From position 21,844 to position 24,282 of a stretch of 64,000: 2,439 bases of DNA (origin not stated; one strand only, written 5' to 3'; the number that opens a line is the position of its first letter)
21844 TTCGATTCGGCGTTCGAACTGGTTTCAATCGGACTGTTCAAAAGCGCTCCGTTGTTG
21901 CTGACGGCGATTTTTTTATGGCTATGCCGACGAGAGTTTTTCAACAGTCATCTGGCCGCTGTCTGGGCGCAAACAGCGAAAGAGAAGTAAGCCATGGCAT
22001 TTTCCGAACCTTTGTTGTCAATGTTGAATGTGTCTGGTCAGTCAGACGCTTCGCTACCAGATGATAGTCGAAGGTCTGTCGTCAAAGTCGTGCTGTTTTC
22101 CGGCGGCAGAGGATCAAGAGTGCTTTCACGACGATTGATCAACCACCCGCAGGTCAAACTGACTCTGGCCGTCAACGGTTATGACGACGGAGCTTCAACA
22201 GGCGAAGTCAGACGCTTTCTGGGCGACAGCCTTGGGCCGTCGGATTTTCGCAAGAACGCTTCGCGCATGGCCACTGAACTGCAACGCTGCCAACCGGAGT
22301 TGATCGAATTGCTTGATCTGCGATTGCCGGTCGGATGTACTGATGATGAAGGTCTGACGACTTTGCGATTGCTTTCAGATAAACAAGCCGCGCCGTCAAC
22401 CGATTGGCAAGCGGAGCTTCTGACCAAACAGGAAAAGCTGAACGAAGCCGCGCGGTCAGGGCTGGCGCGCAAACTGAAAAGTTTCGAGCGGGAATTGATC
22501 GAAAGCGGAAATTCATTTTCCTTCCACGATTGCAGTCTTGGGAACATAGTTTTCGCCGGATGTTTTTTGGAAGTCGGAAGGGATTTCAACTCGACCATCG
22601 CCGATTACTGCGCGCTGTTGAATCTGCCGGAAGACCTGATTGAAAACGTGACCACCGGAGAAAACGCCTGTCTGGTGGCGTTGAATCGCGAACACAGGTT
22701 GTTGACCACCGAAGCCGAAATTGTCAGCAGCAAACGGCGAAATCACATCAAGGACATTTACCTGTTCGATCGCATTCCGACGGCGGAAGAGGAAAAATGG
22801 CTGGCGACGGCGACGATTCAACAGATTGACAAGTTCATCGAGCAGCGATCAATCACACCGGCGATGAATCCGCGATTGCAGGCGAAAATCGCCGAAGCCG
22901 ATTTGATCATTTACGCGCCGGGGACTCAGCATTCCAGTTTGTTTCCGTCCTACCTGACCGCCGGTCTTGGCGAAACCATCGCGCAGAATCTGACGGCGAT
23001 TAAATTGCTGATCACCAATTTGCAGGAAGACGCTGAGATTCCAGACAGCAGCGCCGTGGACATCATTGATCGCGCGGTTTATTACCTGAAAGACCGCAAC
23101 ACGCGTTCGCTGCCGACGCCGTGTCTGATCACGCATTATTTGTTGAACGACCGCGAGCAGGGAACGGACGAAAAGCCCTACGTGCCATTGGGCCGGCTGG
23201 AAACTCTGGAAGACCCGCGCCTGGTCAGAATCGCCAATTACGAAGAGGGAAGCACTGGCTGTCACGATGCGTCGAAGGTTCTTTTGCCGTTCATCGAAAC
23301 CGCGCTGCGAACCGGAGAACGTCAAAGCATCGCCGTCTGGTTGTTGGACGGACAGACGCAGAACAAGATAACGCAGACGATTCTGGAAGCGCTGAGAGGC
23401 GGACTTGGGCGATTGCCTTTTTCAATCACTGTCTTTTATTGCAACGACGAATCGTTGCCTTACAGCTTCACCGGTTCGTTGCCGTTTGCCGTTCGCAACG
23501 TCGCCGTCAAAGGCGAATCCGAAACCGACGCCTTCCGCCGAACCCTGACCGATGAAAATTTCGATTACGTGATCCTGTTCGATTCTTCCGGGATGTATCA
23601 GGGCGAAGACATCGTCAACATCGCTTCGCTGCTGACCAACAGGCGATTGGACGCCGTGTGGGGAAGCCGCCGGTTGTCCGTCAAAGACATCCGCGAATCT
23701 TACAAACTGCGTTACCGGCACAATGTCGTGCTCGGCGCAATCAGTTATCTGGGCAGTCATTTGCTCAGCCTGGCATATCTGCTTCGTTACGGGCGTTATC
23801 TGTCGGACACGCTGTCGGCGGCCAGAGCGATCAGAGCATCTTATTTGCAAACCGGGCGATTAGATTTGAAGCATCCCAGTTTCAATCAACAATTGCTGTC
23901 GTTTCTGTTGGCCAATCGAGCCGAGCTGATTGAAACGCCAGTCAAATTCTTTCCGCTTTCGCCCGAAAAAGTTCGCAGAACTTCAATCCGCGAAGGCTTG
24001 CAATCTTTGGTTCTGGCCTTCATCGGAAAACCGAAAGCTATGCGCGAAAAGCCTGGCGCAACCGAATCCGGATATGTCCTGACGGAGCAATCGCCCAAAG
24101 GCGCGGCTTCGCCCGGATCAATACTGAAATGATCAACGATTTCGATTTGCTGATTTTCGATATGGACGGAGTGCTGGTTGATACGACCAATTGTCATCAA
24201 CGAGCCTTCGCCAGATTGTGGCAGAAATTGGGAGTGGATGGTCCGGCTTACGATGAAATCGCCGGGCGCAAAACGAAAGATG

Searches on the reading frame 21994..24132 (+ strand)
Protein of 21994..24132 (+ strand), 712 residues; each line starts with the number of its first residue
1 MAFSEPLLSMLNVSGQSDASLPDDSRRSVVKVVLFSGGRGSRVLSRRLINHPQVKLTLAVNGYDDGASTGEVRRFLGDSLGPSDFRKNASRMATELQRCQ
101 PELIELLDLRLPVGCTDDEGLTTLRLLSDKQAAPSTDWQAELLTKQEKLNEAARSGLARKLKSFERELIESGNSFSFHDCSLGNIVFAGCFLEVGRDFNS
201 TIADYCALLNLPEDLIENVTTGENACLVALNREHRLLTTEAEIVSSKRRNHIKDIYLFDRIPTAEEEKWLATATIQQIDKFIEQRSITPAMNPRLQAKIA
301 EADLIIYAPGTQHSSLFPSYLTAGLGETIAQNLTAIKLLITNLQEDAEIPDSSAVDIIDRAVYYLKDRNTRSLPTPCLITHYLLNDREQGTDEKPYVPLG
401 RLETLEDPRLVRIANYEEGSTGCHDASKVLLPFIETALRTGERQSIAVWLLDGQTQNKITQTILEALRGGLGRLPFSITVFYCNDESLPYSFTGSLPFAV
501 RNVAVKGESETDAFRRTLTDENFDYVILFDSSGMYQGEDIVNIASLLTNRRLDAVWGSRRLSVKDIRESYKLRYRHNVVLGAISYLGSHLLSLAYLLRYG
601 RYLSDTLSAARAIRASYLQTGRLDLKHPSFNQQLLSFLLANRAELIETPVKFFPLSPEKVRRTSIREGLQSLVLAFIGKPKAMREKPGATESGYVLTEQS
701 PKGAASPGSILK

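Call 73: search_protein_families(library=pfam, proteins=[window:21994-24132:+], max_evalue=0.00001)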
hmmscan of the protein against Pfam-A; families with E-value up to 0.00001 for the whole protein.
window:21994-24132:+ (712 aa): 1 family
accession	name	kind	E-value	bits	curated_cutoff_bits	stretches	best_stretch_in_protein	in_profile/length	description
PF01933.23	CofD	-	1.8e-15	57.3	30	1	32-386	1-251/290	2-phospho-L-lactate transferase CofD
